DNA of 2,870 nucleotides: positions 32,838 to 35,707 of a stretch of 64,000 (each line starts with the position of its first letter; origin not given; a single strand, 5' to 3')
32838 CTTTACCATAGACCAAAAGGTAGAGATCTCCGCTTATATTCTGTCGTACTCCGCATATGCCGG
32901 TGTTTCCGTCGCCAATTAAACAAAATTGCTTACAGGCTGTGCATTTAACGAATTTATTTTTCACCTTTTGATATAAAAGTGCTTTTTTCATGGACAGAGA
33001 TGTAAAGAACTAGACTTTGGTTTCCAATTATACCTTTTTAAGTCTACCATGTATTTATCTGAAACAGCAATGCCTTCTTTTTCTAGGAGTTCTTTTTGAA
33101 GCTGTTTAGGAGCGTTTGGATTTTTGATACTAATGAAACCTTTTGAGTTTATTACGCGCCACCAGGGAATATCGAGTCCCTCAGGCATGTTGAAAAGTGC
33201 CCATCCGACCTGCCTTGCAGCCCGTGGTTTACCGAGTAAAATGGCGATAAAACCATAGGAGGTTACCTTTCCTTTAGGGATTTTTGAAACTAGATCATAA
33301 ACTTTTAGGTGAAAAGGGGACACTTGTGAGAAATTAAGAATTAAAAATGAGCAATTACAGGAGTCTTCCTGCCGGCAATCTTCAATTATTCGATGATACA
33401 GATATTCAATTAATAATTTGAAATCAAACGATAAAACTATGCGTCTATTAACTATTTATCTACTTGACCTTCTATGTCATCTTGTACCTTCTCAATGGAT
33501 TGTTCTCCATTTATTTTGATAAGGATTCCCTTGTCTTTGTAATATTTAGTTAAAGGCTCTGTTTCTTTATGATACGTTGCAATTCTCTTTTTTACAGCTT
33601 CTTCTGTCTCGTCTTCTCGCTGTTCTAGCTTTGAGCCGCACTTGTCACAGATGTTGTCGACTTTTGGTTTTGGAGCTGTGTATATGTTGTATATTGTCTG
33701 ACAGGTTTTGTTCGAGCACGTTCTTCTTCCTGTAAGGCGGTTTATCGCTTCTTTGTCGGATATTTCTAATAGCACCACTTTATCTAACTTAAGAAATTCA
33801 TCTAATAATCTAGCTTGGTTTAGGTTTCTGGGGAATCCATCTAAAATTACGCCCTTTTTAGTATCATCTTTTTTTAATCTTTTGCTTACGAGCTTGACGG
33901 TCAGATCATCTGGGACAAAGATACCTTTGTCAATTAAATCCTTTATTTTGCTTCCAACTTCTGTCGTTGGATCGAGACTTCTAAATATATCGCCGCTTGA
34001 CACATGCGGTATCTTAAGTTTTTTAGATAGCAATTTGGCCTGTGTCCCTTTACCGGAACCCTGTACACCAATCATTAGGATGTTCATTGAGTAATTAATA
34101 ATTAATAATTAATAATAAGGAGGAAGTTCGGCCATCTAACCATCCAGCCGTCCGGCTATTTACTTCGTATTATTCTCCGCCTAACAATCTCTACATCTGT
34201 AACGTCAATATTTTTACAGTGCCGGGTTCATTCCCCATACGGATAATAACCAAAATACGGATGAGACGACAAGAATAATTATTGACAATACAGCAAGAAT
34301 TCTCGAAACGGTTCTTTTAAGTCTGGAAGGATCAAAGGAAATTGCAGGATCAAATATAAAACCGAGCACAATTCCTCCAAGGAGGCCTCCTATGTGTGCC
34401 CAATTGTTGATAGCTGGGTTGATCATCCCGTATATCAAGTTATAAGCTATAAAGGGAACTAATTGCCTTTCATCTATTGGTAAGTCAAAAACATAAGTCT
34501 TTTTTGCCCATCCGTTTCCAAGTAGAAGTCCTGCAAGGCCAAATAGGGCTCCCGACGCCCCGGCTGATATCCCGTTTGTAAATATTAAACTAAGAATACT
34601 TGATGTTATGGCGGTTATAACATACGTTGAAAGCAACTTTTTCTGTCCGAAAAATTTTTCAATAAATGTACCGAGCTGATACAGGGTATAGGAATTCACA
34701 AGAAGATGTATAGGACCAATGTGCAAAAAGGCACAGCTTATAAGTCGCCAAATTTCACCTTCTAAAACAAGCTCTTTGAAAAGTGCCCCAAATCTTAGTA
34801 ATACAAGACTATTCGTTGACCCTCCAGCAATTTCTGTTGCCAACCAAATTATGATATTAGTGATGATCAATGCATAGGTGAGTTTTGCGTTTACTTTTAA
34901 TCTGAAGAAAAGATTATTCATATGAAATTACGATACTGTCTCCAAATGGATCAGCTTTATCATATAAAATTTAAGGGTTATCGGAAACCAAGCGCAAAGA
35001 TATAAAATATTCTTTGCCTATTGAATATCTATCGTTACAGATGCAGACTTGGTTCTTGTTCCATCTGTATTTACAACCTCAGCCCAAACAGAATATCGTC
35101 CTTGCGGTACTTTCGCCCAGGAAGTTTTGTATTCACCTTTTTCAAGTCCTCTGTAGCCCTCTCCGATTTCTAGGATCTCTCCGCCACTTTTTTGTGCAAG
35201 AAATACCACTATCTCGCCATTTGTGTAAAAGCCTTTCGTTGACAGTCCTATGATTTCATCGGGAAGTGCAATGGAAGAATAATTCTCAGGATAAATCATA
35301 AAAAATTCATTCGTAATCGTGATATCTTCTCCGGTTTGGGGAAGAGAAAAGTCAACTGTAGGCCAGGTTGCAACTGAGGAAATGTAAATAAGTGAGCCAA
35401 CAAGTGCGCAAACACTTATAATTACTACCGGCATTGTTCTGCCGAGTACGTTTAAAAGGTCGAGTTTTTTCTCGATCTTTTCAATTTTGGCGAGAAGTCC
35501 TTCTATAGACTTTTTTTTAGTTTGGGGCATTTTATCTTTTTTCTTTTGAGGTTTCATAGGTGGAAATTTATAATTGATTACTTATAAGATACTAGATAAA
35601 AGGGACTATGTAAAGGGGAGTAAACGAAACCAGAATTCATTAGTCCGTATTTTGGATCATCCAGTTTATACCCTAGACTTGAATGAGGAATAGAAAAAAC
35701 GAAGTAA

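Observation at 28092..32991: Split AmmeMemoRadiSam system with three inserted genes and an in-operon alkyltransferase-like protein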

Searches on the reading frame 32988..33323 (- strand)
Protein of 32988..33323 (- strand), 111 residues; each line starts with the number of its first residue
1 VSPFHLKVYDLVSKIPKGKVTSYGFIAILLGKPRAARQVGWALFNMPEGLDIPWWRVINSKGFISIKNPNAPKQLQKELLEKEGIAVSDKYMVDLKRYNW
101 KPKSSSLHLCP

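Call 3: search_protein_families(library=pfam, proteins=[window:32988-33323:-], max_evalue=0.01)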
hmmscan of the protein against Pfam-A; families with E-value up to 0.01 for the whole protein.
window:32988-33323:- (111 aa): 1 family
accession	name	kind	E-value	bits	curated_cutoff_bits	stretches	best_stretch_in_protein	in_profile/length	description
PF01035.26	DNA_binding_1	-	1.1e-24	86.4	27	1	3-85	1-81/81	6-O-methylguanine DNA methyltransferase, DNA binding domain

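Call 4: search_protein_families(library=ncbifam, proteins=[window:32988-33323:-], max_evalue=0.01)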
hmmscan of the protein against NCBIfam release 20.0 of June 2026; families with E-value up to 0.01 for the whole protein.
window:32988-33323:- (111 aa): 5 families
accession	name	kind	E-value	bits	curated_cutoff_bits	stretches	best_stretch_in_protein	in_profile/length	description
TIGR00589.1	ogt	superfamily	6.5e-12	45.3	46.4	1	3-82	2-79/80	methylated-DNA--[protein]-cysteine S-methyltransferase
NF007626.0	PRK10286.1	equivalog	3.8e-08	33.6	192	1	2-65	87-150/171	methylated-DNA--[protein]-cysteine S-methyltransferase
NF011964.0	PRK15435.1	equivalog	2.4e-05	23.5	345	1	4-65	271-332/354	bifunctional DNA-binding transcriptional regulator/O6-methylguanine-DNA methyltransferase Ada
NF003022.0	PRK03887.1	equivalog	4.8e-05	23.2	164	1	2-85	91-170/175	methylated-DNA--protein-cysteine methyltransferase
NF041132.1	DNA_protcyst_Mta_Thcoc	equivalog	0.00018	21.4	250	1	2-67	91-155/169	methylated-DNA--protein-cysteine methyltransferase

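Call 32: search_solved_structures(query=window:32988-33323:-, max_evalue=0.001, show_alignments=3)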
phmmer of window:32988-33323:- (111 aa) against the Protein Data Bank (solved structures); distinct sequences matched with E-value up to 0.001: 18.
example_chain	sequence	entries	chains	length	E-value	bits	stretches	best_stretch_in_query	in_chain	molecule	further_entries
2kif_A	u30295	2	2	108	3.7e-25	91.6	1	2-104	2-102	O6-methylguanine-DNA methyltransferase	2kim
3gva_A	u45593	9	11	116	2.2e-23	85.8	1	1-106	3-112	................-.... protein 1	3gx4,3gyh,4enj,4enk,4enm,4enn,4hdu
5llq_A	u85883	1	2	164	6.7e-07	32.7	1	3-87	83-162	Methylated-DNA--protein-cysteine methyltransferase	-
4zyg_A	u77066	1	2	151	1.4e-06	31.6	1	3-87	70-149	Methylated-DNA--protein-cysteine methyltransferase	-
4zyh_A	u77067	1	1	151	1.5e-06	31.6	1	3-87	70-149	Methylated-DNA--protein-cysteine methyltransferase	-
4zye_A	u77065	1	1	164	1.8e-06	31.3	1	3-87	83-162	Methylated-DNA--protein-cysteine methyltransferase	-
4zyd_A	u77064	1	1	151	2e-06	31.1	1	3-87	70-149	Methylated-DNA--protein-cysteine methyltransferase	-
4bhb_A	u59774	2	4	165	8.7e-06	29.1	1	4-65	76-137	METHYLATED-DNA--PROTEIN-CYSTEINE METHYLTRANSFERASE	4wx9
4wxd_A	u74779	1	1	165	8.9e-06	29.1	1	4-65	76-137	Methylated-DNA--protein-cysteine methyltransferase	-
4bhc_A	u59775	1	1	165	9e-06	29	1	4-65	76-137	METHYLATED-DNA--PROTEIN-CYSTEINE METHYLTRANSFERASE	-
4wxc_A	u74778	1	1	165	9.7e-06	28.9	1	4-65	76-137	Methylated-DNA--protein-cysteine methyltransferase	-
1yfh_A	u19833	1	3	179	1.7e-05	28.1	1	9-65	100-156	Methylated-DNA--protein-cysteine methyltransferase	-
1qnt_A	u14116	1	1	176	1.9e-05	28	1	9-65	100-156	METHYLATED-DNA--PROTEIN-CYSTEINE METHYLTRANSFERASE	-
6ga0_A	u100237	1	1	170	2.1e-05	27.8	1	3-89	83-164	Methylated-DNA--protein-cysteine methyltransferase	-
1t39_A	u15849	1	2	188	2.3e-05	27.7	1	9-65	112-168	Methylated-DNA--protein-cysteine methyltransferase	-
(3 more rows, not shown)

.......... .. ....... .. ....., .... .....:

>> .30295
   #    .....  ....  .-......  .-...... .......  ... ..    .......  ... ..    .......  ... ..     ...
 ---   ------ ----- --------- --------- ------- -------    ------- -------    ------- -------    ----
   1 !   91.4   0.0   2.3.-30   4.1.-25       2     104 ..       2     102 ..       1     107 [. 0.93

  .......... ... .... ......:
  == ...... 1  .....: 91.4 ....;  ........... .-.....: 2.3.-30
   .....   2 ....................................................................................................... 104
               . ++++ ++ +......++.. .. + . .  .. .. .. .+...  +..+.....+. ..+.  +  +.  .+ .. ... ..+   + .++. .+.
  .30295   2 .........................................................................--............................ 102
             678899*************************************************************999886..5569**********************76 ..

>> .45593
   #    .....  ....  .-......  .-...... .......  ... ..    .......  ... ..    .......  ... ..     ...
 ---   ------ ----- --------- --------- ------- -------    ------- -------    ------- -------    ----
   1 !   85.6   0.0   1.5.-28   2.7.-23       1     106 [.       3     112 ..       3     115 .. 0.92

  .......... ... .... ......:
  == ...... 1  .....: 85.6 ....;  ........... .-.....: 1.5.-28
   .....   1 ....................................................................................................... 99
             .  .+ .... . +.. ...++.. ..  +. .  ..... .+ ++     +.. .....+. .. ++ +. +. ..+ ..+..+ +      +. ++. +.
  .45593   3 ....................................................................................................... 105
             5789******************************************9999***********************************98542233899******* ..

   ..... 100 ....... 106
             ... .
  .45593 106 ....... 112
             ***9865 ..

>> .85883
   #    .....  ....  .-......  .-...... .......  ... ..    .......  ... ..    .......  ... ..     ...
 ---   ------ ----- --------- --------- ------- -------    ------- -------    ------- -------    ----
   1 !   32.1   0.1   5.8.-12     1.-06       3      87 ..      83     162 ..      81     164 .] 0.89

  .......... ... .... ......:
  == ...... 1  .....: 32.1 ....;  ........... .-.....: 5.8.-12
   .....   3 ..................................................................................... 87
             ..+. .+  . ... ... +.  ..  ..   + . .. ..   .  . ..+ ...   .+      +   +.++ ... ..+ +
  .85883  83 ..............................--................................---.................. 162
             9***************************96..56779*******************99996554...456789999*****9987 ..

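Call 79: search_protein_families(library=padloc, proteins=[window:32988-33323:-], max_evalue=0.01)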
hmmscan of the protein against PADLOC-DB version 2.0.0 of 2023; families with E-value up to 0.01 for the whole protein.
window:32988-33323:- (111 aa): 0 families

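Call 80: search_protein_families(library=phrogs, proteins=[window:32988-33323:-], max_evalue=0.01)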
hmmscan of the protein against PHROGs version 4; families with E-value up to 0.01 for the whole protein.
window:32988-33323:- (111 aa): 1 family
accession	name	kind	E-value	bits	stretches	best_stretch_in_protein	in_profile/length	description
phrog_34906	-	other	6.8e-06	27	1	3-65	80-147/179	DNA methyltransferase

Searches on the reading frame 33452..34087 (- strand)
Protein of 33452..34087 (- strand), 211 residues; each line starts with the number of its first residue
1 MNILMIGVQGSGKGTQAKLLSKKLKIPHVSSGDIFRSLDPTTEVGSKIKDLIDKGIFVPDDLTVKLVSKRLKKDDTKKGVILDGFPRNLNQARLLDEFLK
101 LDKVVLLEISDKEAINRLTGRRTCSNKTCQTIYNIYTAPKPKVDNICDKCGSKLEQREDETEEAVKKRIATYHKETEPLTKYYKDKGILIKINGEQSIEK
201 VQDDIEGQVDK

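Call 3: search_protein_families(library=pfam, proteins=[window:33452-34087:-], max_evalue=0.01)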
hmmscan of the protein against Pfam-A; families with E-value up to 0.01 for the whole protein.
window:33452-34087:- (211 aa): 9 families
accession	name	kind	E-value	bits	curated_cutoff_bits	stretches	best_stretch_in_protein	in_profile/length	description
PF00406.28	ADK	-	1.1e-41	142.9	26.8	1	5-187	1-150/151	Adenylate kinase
PF13207.12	AAA_17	-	2.7e-25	89.7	27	1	7-123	2-124/136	AAA domain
PF05191.20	ADK_lid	-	6.5e-12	45.6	26.6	1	121-159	1-36/36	Adenylate kinase, active site lid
PF13238.12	AAA_18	-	1.7e-09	38.7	29.4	1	3-129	1-119/128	AAA domain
PF02223.23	Thymidylate_kin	-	4.9e-08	33.3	27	1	7-54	3-48/185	Thymidylate kinase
PF13671.12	AAA_33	-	2.2e-05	25.2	27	1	3-123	2-120/143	AAA domain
PF00448.28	SRP54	-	0.00029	21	22.7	1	3-105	4-112/196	SRP54-type protein, GTPase domain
PF17213.9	Hydin_ADK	-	0.00053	20.6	27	0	58-84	169-195/196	Hydin Adenylate kinase-like domain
PF02224.24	Cytidylate_kin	-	0.0096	16.1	26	0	7-38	5-36/211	Cytidylate kinase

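Call 4: search_protein_families(library=ncbifam, proteins=[window:33452-34087:-], max_evalue=0.01)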
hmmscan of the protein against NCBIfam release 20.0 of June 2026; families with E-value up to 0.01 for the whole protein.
window:33452-34087:- (211 aa): 27 families (the best 25 are shown)
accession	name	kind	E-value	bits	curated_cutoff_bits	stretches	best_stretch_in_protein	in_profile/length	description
NF001380.0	PRK00279.1-2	equivalog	4.4e-72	242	251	1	1-209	1-212/216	adenylate kinase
TIGR01351.1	adk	subfamily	4.3e-66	222.6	168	1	3-207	2-209/212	adenylate kinase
NF001381.0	PRK00279.1-3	equivalog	2.4e-56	190.5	187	1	1-210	1-186/188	adenylate kinase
NF001385.0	PRK00279.2-3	equivalog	4.4e-55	186.6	315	1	4-208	8-210/213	adenylate kinase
NF011099.0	PRK14526.1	equivalog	3.7e-53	180.3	223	1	1-205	1-203/211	adenylate kinase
NF001379.0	PRK00279.1-1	equivalog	7.4e-53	179.1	268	1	1-207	1-213/216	adenylate kinase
NF011103.0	PRK14530.1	equivalog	2.4e-51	174.4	294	1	2-210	5-212/215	adenylate kinase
NF001386.0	PRK00279.2-4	equivalog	5.9e-50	169.9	256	1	3-203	5-209/220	adenylate kinase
NF001383.0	PRK00279.2-1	equivalog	5.9e-49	166.6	225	1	1-206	1-206/212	adenylate kinase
NF002700.0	PRK02496.1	equivalog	4.9e-47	160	262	2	3-137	4-146/184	adenylate kinase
NF011102.0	PRK14529.1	equivalog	2e-45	155.2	331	1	1-207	1-220/223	adenylate kinase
NF001382.0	PRK00279.1-4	equivalog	4.3e-45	153.9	334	1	1-207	1-206/212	adenylate kinase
NF001387.0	PRK00279.2-5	equivalog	3e-44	151.3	373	1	1-209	1-210/224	adenylate kinase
NF010381.0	PRK13808.1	equivalog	2.5e-38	132.3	426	2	1-116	1-122/335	adenylate kinase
NF011101.0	PRK14528.1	equivalog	4.3e-38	130.9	195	2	2-126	3-133/187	adenylate kinase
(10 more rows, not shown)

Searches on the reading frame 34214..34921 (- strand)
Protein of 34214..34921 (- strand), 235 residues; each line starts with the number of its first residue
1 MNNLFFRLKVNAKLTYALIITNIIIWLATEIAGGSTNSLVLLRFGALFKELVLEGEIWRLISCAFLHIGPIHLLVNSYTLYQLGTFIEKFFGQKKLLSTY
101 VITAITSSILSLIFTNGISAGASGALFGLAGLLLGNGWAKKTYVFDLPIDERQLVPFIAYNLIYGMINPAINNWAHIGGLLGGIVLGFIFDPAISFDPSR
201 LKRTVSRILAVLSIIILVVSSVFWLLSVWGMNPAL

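Call 3: search_protein_families(library=pfam, proteins=[window:34214-34921:-], max_evalue=0.01)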
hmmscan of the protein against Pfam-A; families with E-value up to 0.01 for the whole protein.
window:34214-34921:- (235 aa): 2 families
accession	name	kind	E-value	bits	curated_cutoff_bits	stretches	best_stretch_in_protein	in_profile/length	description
PF01694.28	Rhomboid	-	1.7e-37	129.2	22.6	1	55-190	2-140/143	Rhomboid domain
PF08551.15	DUF1751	-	7e-05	23.8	22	1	57-115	8-66/99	Eukaryotic integral membrane protein (DUF1751)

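Call 4: search_protein_families(library=ncbifam, proteins=[window:34214-34921:-], max_evalue=0.01)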
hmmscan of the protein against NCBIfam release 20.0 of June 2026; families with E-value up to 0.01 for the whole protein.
window:34214-34921:- (235 aa): 3 families
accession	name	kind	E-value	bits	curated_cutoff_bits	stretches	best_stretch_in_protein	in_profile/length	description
TIGR04239.1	rhombo_GlpG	equivalog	1.9e-20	73.7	250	1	7-189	88-267/271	rhomboid family intramembrane serine protease GlpG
NF008155.0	PRK10907.1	equivalog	6.3e-16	58.5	335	1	13-189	95-267/276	rhomboid family intramembrane serine protease GlpG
TIGR03902.1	rhom_GG_sort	equivalog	1.6e-11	44.4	84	1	48-141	7-102/154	rhombosortase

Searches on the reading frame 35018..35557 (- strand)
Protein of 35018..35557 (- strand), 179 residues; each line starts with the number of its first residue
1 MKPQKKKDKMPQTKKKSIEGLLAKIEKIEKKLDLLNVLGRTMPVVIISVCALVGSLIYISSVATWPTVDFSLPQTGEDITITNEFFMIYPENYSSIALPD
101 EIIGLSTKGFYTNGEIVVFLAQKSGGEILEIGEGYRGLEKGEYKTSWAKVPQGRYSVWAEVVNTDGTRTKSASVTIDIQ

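Call 49: search_protein_families(library=pfam, proteins=[window:35018-35557:-], max_evalue=1)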
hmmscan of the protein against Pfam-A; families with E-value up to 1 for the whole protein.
window:35018-35557:- (179 aa): 1 family
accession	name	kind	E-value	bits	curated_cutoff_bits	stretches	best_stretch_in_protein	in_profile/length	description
PF19410.4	DUF5980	-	0.068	14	27.1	1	145-179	62-94/97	Family of unknown function (DUF5980)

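Call 79: search_protein_families(library=padloc, proteins=[window:35018-35557:-], max_evalue=0.01)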
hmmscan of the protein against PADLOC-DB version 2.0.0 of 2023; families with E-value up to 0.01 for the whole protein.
window:35018-35557:- (179 aa): 0 families
